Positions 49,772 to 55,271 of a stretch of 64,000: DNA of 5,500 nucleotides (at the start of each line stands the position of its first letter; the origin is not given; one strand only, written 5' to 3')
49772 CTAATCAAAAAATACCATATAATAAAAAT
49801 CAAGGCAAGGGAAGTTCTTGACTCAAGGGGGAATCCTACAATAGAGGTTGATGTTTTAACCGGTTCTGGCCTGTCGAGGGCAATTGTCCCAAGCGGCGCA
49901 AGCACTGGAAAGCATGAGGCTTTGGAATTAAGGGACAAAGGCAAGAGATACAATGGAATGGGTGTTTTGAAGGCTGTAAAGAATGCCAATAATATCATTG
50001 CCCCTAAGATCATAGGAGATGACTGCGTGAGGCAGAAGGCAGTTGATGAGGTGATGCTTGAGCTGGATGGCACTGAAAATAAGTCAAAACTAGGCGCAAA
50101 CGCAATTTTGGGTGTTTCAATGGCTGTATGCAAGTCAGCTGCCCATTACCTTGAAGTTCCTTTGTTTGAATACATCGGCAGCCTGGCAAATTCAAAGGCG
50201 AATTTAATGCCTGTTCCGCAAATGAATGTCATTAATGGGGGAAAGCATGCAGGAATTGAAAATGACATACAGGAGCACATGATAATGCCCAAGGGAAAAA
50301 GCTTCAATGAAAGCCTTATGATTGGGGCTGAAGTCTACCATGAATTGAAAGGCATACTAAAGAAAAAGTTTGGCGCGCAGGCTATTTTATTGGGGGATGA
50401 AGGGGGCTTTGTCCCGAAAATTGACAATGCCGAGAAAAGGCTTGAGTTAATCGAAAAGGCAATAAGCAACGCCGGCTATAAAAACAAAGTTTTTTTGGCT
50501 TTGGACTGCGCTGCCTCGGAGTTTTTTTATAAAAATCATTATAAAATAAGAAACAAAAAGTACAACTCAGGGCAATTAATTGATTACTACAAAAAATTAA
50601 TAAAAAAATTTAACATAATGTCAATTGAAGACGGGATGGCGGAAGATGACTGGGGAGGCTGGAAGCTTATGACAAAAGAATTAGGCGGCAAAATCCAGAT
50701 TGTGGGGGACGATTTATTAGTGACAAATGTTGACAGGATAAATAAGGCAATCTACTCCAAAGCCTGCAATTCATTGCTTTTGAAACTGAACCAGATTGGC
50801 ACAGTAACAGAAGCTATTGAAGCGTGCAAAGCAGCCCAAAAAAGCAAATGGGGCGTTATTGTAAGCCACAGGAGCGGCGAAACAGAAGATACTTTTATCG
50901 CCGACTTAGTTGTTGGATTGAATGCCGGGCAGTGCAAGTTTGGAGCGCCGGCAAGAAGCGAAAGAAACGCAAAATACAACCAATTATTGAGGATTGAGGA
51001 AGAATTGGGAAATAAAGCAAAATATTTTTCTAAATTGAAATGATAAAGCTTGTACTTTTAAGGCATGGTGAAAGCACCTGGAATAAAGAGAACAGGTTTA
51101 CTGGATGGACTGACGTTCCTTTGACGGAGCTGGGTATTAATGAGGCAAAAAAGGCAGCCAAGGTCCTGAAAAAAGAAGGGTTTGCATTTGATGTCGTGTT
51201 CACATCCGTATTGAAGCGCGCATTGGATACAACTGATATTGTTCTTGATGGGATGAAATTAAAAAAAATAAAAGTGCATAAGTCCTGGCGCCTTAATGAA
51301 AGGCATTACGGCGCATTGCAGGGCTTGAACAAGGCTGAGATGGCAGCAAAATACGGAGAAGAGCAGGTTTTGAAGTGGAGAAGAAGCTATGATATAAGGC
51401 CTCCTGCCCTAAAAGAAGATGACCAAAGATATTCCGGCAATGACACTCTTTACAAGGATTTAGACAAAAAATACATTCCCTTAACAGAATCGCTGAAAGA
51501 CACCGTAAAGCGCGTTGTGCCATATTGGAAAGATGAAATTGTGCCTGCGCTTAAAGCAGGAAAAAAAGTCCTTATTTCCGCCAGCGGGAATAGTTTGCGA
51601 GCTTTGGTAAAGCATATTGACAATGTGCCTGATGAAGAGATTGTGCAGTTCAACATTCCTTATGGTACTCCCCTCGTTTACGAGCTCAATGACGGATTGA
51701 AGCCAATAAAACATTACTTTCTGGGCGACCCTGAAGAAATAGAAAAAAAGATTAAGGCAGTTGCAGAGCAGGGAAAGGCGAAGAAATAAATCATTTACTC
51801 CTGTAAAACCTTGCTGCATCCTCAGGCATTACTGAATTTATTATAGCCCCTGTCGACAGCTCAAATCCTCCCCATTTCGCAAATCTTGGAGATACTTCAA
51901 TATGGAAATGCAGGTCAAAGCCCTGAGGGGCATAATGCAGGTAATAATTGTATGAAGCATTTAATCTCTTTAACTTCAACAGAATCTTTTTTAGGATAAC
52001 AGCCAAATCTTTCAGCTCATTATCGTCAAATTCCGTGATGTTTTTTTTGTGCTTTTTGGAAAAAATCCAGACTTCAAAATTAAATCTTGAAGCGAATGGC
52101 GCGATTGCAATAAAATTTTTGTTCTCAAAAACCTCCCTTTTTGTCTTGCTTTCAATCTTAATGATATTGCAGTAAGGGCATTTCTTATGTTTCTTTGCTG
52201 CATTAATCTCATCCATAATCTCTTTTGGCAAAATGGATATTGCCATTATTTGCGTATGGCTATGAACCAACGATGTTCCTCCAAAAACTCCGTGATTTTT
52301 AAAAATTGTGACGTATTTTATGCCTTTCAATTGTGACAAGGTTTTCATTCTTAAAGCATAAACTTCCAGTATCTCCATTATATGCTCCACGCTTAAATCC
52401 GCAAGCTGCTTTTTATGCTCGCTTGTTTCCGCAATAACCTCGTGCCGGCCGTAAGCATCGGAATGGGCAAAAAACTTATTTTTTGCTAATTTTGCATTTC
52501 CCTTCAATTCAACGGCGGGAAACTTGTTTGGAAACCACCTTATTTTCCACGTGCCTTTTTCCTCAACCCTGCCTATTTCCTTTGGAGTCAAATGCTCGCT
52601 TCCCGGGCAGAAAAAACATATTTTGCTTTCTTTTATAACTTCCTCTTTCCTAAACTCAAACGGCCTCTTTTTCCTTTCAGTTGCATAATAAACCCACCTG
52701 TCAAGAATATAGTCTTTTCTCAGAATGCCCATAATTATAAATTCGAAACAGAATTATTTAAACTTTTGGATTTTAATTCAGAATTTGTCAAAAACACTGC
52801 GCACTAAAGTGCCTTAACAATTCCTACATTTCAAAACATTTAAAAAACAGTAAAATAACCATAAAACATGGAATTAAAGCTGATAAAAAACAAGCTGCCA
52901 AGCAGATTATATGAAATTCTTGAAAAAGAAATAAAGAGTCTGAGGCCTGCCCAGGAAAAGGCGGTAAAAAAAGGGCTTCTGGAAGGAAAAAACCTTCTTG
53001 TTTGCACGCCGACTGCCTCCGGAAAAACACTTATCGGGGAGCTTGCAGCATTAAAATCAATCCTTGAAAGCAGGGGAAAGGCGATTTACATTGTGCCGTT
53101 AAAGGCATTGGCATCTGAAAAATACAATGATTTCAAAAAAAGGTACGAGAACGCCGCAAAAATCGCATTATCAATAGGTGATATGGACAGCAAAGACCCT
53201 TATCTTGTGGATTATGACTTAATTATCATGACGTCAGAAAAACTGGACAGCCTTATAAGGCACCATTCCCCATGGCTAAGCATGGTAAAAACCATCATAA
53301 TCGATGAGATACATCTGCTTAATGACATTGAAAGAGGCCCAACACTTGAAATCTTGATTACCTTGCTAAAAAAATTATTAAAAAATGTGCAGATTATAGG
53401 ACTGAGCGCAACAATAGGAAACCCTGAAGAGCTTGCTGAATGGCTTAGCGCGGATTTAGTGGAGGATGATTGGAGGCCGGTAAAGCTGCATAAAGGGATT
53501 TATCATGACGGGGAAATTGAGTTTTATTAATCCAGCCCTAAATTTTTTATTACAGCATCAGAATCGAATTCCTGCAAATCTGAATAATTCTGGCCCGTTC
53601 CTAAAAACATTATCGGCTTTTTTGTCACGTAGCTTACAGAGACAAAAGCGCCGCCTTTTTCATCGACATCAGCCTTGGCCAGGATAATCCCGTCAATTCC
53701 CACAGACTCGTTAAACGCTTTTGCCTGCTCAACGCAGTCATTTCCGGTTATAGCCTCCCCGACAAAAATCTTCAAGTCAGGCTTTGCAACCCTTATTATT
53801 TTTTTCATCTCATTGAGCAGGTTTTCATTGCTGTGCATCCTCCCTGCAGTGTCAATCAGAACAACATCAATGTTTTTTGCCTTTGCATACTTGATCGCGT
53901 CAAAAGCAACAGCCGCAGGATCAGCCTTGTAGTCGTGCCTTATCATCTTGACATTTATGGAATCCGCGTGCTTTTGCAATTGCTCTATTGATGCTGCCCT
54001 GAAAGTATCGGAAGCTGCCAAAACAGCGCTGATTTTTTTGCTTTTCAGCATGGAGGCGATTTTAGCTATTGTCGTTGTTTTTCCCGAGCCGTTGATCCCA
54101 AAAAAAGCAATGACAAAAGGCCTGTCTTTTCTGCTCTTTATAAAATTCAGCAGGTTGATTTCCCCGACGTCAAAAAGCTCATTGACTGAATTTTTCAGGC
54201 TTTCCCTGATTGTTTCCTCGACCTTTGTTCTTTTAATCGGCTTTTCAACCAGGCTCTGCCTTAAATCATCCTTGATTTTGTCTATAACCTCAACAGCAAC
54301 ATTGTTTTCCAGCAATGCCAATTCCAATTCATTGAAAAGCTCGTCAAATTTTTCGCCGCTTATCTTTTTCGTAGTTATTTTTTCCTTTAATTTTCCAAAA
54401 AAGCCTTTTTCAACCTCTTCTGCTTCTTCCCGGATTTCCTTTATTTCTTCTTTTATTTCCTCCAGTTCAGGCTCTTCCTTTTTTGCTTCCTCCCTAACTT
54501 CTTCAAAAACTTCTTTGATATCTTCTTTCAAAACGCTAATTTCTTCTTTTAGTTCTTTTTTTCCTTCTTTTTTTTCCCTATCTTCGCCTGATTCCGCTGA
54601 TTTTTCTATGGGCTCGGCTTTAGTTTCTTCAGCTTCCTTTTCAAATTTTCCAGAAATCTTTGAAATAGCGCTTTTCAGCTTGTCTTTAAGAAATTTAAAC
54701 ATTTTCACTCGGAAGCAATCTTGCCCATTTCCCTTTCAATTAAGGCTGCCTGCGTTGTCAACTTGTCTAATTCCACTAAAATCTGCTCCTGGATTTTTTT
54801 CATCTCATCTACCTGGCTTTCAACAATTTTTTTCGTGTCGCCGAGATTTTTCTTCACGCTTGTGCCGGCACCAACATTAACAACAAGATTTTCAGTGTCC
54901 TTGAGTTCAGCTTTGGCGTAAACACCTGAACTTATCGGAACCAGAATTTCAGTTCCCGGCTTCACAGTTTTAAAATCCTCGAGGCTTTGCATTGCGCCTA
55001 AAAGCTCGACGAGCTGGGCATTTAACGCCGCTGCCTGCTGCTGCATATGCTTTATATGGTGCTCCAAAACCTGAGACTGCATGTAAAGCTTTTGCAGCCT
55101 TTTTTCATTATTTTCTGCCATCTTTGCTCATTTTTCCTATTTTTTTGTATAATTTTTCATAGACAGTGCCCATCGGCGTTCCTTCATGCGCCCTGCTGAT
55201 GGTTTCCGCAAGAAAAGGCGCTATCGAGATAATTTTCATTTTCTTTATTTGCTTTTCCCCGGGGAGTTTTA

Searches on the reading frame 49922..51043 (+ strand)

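Call 22: search_protein_families(library=pfam, proteins=[window:49922-51043:+])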
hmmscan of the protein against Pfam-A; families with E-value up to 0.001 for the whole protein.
window:49922-51043:+ (373 aa): 3 families
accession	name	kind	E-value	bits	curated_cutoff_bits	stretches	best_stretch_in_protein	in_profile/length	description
PF00113.28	Enolase_C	-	3e-120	401.4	21.5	1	95-369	3-288/296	Enolase, C-terminal TIM barrel domain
PF03952.21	Enolase_N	-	3.2e-32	111.9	35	1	1-85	46-131/131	Enolase, N-terminal domain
PF13378.12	MR_MLE_C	-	4.5e-05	23.7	29.4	1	211-315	52-153/219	Enolase C-terminal domain-like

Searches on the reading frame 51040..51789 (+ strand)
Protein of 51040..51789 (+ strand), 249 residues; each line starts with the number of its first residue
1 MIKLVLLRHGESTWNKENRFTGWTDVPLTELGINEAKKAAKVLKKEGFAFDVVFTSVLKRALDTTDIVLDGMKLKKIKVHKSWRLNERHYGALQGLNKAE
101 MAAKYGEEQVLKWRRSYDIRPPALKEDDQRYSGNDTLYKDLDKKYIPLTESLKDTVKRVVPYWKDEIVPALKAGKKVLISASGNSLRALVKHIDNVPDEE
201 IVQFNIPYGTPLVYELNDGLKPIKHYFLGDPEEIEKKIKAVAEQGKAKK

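Call 22: search_protein_families(library=pfam, proteins=[window:51040-51789:+])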
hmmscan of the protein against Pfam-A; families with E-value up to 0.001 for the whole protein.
window:51040-51789:+ (249 aa): 1 family
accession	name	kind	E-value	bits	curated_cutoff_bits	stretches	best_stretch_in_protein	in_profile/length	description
PF00300.27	His_Phos_1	-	6.7e-38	130.7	21.7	2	4-125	1-116/194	Histidine phosphatase superfamily (branch 1)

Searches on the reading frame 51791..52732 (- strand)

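Call 22: search_protein_families(library=pfam, proteins=[window:51791-52732:-])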
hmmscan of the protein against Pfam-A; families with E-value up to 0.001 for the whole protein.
window:51791-52732:- (313 aa): 6 families
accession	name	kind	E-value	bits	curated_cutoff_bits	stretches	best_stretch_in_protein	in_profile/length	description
PF01087.27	GalP_UDP_transf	-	7.3e-23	82.4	22.1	1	7-169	17-184/184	Galactose-1-phosphate uridyl transferase, N-terminal domain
PF16268.10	DUF4921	-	7.8e-12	45.3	28.5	1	109-305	188-388/425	Domain of unknown function (DUF4921)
PF16285.10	DUF4931_N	-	1.3e-11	45.1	24.1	1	75-165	33-121/124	Domain of unknown function (DUF4931) N-terminal domain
PF02744.22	GalP_UDP_tr_C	-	6.6e-10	39.4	29.2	1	187-280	17-119/165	Galactose-1-phosphate uridyl transferase, C-terminal domain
PF11969.13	DcpS_C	-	3.6e-06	27.8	24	1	184-278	1-99/114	Scavenger mRNA decapping enzyme C-term binding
PF01230.28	HIT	-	2.5e-05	25.3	21.5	0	198-278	6-92/98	HIT domain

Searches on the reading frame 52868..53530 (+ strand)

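Call 22: search_protein_families(library=pfam, proteins=[window:52868-53530:+])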
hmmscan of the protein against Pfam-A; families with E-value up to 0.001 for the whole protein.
window:52868-53530:+ (220 aa): 3 families
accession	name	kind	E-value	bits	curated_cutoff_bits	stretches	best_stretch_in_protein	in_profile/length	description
PF00270.35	DEAD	-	5.6e-34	117.7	26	1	26-188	1-166/167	DEAD/DEAH box helicase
PF04851.21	ResIII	-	3.9e-14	53.3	22.5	1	23-183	2-162/164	Type III restriction enzyme, res subunit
PF22527.2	DEXQc_Suv3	-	2.9e-07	30.6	27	1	44-160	17-114/154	DEXQ-box helicase domain of Suv3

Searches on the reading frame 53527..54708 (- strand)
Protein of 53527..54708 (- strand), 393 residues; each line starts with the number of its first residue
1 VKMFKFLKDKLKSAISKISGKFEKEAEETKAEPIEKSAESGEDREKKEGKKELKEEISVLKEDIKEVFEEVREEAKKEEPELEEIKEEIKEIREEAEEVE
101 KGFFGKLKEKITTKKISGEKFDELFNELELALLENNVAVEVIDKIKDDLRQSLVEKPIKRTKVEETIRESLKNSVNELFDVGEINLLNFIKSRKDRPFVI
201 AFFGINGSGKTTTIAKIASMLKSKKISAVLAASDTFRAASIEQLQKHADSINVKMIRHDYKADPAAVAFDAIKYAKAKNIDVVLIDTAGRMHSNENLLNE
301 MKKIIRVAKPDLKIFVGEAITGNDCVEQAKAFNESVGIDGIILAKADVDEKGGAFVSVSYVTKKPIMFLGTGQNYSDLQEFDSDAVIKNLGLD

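Call 22: search_protein_families(library=pfam, proteins=[window:53527-54708:-])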
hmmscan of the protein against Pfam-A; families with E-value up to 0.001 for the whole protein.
window:53527-54708:- (393 aa): 8 families
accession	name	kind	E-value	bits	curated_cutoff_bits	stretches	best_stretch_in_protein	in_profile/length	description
PF00448.28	SRP54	-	9.1e-72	241.3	22.7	1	197-390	1-194/196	SRP54-type protein, GTPase domain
PF02881.24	SRP54_N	-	9.6e-09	35.8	22.4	1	106-171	4-75/75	SRP54-type protein, helical bundle domain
PF13207.12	AAA_17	-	6.9e-07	30.1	27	1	203-316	1-108/136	AAA domain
PF13401.12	AAA_22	-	2.9e-05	24.8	27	1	199-306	7-109/130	AAA domain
PF00005.33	ABC_tran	-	7.9e-05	23.7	25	0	199-275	13-80/137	ABC transporter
PF13604.12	AAA_30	-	8.7e-05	22.8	27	1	199-294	20-103/191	AAA domain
PF18858.6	LPD39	-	0.00039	20.6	27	1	21-121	99-197/198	Large polyvalent protein associated domain 39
PF13245.12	AAA_19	-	0.0009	19.9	25.1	0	201-298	15-111/134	AAA domain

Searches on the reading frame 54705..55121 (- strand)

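Call 23: search_protein_families(library=pfam, proteins=[window:54705-55121:-])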
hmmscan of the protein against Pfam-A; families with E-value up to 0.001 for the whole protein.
window:54705-55121:- (138 aa): 1 family
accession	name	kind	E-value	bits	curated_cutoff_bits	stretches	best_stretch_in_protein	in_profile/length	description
PF02996.22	Prefoldin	-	8.5e-23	81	23.2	1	20-135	2-117/120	Prefoldin subunit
